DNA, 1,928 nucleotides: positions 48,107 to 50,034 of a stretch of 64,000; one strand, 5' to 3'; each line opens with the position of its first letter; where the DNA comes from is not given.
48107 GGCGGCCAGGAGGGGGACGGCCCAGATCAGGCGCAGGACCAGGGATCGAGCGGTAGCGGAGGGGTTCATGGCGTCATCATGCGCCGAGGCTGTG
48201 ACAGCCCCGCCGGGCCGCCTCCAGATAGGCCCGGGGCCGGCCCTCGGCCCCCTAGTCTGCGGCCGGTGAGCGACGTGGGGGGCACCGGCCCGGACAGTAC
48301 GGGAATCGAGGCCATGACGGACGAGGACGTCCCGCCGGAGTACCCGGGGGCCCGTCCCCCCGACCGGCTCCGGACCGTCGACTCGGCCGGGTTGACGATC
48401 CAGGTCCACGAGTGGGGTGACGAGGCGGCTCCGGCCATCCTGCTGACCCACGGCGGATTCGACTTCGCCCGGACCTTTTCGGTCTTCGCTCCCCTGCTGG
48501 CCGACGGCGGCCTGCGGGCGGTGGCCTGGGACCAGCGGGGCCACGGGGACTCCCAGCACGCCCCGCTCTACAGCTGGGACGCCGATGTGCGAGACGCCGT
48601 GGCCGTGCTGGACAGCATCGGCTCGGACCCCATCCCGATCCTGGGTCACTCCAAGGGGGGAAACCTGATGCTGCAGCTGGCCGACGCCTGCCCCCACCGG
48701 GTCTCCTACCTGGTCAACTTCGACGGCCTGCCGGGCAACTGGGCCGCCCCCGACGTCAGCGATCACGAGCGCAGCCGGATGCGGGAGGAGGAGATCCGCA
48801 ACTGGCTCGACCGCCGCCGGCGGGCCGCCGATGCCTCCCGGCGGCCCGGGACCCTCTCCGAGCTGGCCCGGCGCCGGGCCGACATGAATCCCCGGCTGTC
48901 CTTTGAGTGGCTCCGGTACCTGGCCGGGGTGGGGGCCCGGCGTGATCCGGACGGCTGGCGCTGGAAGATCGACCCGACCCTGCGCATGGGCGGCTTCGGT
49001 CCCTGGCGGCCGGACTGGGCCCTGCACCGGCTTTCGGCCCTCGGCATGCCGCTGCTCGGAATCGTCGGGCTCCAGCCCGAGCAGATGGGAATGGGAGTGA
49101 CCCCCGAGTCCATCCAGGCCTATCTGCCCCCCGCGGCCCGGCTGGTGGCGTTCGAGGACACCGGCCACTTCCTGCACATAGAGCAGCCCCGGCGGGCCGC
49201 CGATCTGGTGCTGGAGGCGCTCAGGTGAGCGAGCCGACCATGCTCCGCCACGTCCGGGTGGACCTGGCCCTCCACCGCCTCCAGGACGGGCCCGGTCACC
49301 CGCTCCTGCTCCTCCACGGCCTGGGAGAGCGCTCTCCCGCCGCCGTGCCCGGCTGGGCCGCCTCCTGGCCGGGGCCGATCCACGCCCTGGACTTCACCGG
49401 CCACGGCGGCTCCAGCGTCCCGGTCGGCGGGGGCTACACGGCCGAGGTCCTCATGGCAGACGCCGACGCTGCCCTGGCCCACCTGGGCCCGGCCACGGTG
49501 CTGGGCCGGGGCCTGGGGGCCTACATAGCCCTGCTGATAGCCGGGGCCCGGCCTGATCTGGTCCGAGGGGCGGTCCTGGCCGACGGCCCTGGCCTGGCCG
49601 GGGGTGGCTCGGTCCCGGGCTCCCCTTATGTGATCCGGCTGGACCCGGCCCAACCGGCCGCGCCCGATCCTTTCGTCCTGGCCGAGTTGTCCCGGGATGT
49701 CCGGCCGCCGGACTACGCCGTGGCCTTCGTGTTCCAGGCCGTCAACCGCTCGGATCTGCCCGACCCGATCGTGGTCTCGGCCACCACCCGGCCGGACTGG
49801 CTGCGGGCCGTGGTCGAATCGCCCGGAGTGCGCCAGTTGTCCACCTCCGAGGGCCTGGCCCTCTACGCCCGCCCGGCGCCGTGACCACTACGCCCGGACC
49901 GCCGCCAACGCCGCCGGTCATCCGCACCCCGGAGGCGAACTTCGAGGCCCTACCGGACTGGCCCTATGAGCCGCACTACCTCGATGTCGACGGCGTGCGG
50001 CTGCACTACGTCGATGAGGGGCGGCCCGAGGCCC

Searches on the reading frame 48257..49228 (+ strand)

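Call 55: search_protein_families(library=pfam, proteins=[window:48257-49228:+], max_evalue=0.0001)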
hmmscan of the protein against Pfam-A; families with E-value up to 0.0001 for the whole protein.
window:48257-49228:+ (323 aa): 3 families
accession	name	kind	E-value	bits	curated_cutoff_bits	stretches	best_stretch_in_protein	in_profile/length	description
PF12697.13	Abhydrolase_6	-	5.2e-17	63.7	26.3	1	61-316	1-216/217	Alpha/beta hydrolase family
PF00561.26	Abhydrolase_1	-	1.1e-14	55.1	25.8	1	59-311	1-245/245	alpha/beta hydrolase fold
PF12146.15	Hydrolase_4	-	2.3e-13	50.4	27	1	58-153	4-105/239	Serine aminopeptidase, S33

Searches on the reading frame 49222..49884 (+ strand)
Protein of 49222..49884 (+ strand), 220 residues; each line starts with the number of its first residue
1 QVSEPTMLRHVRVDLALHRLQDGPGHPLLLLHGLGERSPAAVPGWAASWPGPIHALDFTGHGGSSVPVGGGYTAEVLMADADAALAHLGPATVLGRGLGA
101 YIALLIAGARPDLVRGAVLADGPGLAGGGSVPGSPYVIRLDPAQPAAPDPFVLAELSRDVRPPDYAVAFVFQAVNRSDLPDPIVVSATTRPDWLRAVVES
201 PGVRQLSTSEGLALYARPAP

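Call 55: search_protein_families(library=pfam, proteins=[window:49222-49884:+], max_evalue=0.0001)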
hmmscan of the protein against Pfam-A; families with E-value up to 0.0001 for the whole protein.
window:49222-49884:+ (220 aa): 2 families
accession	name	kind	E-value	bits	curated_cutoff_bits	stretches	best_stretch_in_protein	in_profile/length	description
PF00561.26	Abhydrolase_1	-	5.6e-07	29.9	25.8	1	27-122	2-102/245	alpha/beta hydrolase fold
PF12697.13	Abhydrolase_6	-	7.8e-07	30.4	26.3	1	28-175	1-148/217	Alpha/beta hydrolase family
